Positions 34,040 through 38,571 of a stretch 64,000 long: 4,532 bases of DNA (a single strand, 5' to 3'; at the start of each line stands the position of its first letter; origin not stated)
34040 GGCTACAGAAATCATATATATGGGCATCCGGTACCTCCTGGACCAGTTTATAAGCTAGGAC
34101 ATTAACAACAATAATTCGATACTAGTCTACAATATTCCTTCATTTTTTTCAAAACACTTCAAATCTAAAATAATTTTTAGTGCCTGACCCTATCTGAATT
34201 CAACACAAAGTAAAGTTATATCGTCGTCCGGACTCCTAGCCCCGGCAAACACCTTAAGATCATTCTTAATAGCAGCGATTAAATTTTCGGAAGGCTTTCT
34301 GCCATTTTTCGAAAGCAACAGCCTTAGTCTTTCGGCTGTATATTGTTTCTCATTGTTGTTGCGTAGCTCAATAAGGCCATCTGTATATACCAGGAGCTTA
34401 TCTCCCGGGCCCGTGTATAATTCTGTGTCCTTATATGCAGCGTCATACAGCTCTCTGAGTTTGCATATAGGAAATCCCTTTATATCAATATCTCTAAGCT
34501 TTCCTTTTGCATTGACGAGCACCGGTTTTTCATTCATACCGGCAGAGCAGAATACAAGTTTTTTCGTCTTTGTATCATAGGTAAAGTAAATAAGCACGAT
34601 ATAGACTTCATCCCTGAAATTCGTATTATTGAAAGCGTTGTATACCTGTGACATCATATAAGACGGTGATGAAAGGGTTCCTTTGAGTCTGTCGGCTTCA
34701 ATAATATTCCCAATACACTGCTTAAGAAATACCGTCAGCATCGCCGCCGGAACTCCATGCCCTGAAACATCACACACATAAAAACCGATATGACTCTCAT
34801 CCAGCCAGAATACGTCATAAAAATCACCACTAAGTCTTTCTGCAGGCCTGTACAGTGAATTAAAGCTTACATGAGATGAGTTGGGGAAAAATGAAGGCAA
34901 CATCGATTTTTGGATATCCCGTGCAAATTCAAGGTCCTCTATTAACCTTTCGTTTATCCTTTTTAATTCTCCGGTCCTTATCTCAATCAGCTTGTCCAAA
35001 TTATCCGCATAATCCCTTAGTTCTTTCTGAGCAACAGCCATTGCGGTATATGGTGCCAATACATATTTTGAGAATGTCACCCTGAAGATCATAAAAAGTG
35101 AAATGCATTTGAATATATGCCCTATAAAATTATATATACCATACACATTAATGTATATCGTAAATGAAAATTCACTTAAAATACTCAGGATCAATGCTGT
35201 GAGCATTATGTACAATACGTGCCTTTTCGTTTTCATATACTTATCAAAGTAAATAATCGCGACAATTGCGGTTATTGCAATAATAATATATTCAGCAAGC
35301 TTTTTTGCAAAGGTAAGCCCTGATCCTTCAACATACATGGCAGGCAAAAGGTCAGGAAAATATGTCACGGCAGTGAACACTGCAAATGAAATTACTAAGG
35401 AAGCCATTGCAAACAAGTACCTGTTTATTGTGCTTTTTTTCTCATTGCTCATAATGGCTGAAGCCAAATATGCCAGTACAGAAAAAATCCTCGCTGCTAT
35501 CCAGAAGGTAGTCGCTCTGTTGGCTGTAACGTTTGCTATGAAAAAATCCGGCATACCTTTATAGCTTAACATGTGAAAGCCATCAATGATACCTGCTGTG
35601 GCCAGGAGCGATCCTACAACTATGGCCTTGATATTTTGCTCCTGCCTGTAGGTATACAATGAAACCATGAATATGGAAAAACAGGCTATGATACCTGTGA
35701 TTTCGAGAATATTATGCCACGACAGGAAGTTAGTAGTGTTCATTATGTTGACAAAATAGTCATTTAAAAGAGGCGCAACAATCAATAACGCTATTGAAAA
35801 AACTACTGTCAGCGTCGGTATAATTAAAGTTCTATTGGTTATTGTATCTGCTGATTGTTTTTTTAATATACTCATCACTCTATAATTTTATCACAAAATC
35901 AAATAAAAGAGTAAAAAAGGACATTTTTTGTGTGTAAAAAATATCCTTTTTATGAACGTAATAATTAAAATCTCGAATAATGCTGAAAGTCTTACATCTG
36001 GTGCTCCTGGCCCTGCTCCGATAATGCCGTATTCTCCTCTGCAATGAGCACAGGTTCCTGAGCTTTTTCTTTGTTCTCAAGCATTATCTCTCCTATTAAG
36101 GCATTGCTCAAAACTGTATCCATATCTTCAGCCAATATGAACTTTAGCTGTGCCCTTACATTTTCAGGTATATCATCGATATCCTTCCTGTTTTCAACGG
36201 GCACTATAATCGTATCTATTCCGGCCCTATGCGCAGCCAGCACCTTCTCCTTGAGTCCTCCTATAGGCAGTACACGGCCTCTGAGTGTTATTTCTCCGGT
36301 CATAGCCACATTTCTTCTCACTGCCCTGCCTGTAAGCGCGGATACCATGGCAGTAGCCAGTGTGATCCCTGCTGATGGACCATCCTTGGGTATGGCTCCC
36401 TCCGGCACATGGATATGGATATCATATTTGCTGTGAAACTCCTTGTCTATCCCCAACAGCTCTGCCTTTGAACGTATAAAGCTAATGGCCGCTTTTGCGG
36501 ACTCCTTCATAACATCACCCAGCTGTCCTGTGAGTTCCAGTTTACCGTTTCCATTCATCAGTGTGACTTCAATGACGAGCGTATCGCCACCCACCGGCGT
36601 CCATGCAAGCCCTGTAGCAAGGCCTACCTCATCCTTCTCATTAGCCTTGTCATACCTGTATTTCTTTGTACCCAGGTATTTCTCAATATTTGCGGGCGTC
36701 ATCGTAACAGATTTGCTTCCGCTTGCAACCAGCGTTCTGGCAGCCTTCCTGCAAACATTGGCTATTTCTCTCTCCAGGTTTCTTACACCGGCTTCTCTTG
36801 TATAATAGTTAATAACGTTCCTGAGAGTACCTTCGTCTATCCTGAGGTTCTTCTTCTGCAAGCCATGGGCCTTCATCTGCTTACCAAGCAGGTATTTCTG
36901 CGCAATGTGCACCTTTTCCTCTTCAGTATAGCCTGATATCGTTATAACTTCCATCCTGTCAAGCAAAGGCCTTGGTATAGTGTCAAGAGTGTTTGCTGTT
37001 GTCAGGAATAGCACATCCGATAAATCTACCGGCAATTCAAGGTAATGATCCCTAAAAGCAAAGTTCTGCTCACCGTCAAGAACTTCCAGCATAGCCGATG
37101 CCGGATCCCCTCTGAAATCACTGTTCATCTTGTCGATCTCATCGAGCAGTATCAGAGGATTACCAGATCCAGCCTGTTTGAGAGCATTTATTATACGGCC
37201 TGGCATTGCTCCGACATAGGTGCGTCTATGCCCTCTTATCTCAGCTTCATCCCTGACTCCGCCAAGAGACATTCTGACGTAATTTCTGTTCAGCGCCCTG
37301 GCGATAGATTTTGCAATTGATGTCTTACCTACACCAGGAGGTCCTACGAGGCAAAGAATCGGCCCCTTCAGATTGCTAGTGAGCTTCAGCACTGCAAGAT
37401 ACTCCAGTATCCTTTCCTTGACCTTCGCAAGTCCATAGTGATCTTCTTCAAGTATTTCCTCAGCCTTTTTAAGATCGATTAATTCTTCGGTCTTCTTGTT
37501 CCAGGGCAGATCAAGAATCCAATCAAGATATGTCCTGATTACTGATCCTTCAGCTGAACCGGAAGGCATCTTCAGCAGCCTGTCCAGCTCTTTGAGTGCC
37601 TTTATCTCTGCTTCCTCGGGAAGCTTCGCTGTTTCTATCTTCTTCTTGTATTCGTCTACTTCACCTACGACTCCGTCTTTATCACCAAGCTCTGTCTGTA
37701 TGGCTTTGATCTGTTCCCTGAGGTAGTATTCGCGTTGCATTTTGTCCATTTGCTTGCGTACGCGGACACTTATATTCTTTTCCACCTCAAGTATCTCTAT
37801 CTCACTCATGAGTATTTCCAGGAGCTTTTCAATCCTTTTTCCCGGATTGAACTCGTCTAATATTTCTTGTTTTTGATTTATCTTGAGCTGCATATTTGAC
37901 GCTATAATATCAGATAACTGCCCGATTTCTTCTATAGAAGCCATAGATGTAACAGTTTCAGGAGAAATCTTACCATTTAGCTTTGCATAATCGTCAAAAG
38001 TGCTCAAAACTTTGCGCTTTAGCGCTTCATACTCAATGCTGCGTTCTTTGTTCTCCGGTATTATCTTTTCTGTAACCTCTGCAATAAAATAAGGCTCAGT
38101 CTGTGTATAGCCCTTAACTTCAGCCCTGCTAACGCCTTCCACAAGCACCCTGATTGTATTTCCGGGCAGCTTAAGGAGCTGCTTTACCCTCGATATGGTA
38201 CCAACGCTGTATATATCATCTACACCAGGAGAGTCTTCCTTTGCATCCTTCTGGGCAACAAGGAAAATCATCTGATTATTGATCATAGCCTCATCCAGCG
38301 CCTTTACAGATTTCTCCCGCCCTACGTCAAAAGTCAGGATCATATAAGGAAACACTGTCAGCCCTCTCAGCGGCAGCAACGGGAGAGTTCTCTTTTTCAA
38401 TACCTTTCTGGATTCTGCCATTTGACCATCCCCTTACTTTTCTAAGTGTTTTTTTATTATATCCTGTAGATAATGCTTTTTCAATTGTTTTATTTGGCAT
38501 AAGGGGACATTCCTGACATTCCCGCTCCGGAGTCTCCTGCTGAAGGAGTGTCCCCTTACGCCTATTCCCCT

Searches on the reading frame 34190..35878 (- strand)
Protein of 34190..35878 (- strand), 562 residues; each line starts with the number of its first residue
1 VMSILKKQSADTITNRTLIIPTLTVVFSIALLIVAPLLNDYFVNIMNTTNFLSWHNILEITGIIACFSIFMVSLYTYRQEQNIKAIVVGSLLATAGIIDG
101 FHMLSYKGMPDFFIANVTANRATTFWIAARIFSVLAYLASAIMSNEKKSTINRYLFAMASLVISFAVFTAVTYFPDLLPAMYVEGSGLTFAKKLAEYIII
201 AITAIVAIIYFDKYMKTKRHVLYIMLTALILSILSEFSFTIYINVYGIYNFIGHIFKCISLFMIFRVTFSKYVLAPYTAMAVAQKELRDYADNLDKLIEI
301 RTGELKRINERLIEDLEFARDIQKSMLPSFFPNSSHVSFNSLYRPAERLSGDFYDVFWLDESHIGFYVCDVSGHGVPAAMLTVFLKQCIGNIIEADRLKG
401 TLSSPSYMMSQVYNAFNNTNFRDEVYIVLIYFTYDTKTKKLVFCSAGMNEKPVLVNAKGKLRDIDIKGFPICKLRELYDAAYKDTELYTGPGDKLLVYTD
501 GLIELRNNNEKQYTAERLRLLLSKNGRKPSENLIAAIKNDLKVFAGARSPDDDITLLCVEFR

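Call 49: search_protein_families(library=pfam, proteins=[window:34190-35878:-])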
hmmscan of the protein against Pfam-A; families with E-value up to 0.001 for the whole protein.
window:34190-35878:- (562 aa): 2 families
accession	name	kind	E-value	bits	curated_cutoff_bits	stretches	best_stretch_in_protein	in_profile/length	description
PF17159.10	MASE3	-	2.4e-58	197.8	31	1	47-276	2-226/226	Membrane-associated sensor domain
PF07228.17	SpoIIE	-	2.5e-33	116.1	25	1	361-561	2-191/192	Stage II sporulation protein E (SpoIIE)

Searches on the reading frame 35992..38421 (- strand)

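Call 49: search_protein_families(library=pfam, proteins=[window:35992-38421:-])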
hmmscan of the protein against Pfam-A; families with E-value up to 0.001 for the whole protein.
window:35992-38421:- (809 aa): 12 families
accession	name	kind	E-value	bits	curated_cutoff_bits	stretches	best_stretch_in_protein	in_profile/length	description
PF05362.19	Lon_C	-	7.2e-98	326.6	21.1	1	575-776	3-204/205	Lon protease (S16) C-terminal proteolytic domain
PF02190.22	LON_substr_bdg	-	1.4e-50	172.5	28.7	1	12-204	1-198/200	ATP-dependent protease La (LON) substrate-binding domain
PF00004.35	AAA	-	2.3e-26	93.2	21.2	1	356-494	1-127/131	ATPase family associated with various cellular activities (AAA)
PF22667.2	Lon_lid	-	1e-22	79.9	27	1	517-570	1-55/57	Lon protease AAA+ ATPase lid domain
PF07728.20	AAA_5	-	6.1e-10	39.7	22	1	356-480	2-125/139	AAA domain (dynein-related subfamily)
PF13541.12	ChlI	-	1.8e-09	38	27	1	617-744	1-121/121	Subunit ChlI of Mg-chelatase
PF13191.12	AAA_16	-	1.9e-05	25.7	32.6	1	353-392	24-63/167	AAA ATPase domain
PF13401.12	AAA_22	-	2.2e-05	25.2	27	1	354-437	6-97/130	AAA domain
PF08298.17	AAA_PrkA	-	2.6e-05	23.9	25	1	323-380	56-112/358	PrkA AAA domain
PF13173.12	AAA_14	-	5e-05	23.7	27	1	354-433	3-75/129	AAA domain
PF07724.20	AAA_2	-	6e-05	23.6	27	1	357-478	7-125/166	AAA domain (Cdc48 subfamily)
PF03266.21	NTPase_1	-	0.00022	21.6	23.9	0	357-390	3-34/168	NTPase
